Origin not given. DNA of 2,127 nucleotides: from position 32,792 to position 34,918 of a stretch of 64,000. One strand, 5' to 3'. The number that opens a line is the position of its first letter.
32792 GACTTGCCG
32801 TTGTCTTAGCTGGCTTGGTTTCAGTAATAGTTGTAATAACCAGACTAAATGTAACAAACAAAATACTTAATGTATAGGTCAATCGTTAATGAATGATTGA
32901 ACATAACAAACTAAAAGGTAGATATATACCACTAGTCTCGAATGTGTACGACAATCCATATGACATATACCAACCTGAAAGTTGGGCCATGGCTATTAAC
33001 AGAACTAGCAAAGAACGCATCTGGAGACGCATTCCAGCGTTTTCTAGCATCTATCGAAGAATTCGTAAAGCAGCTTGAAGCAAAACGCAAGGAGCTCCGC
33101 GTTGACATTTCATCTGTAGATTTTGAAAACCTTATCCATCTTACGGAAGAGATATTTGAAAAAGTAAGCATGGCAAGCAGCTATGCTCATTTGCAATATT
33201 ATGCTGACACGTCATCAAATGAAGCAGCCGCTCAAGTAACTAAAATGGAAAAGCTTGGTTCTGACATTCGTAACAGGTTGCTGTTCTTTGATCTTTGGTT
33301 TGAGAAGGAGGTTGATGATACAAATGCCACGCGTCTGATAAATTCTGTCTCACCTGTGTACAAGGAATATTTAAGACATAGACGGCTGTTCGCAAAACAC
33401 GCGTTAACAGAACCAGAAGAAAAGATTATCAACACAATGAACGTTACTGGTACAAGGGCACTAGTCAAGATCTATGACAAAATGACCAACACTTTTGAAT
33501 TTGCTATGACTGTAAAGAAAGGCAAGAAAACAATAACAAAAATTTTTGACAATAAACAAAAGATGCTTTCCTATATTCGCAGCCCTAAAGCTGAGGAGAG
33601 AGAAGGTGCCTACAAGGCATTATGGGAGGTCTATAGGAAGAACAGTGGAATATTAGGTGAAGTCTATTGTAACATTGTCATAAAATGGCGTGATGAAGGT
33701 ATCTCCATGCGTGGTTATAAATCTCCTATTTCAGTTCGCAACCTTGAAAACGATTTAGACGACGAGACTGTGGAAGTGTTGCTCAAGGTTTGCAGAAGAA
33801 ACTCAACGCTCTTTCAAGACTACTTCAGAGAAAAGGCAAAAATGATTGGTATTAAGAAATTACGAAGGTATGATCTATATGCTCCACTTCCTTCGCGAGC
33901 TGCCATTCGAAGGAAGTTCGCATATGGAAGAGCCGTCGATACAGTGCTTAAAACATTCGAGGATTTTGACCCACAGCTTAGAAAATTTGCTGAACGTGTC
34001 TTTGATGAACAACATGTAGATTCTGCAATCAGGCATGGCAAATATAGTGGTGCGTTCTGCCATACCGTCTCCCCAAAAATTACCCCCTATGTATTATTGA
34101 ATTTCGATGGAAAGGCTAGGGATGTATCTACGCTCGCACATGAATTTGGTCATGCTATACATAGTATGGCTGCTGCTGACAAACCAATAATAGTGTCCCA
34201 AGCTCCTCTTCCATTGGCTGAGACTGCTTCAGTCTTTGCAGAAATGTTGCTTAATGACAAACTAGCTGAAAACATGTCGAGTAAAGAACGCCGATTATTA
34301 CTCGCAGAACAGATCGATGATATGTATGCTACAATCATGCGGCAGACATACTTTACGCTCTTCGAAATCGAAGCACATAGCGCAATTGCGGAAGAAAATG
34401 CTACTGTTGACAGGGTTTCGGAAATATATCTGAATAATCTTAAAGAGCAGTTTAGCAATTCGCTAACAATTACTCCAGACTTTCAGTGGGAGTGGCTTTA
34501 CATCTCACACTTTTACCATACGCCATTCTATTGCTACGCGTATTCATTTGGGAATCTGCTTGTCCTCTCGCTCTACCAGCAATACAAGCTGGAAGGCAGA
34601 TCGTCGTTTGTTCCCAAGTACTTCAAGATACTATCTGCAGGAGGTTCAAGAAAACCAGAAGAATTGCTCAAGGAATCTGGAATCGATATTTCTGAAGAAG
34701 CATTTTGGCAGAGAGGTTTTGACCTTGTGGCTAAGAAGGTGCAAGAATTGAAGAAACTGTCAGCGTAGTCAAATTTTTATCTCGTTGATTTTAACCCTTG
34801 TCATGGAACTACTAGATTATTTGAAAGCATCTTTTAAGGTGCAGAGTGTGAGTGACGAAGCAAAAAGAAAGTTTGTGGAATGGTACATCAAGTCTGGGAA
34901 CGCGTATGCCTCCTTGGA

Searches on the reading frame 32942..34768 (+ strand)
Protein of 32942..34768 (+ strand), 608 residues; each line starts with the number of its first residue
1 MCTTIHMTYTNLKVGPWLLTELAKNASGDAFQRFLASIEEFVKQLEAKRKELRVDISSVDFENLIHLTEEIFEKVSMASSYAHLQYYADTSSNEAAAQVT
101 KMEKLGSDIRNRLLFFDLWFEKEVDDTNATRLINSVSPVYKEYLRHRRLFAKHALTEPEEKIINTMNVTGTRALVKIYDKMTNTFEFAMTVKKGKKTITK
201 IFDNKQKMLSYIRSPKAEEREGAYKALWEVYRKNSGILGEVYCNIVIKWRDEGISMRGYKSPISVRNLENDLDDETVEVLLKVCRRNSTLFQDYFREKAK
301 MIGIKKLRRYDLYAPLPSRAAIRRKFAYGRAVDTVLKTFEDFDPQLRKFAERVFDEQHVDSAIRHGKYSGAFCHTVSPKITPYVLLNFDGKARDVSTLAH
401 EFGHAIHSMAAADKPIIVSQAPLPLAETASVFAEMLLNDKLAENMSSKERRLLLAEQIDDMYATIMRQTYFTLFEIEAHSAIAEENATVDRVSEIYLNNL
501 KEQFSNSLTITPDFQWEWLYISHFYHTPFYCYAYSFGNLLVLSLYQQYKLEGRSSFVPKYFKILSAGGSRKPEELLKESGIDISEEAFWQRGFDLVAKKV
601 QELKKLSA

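Call 97: search_protein_families(library=pfam, proteins=[window:32942-34768:+], max_evalue=0.001)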
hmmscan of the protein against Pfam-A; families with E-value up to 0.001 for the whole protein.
window:32942-34768:+ (608 aa): 2 families
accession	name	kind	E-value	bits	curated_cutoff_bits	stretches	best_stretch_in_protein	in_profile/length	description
PF01432.26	Peptidase_M3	-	3.9e-51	175.3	27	1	211-594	2-456/457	Peptidase family M3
PF08439.15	Peptidase_M3_N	-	2.9e-06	27.9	25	1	137-187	20-70/70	Oligopeptidase F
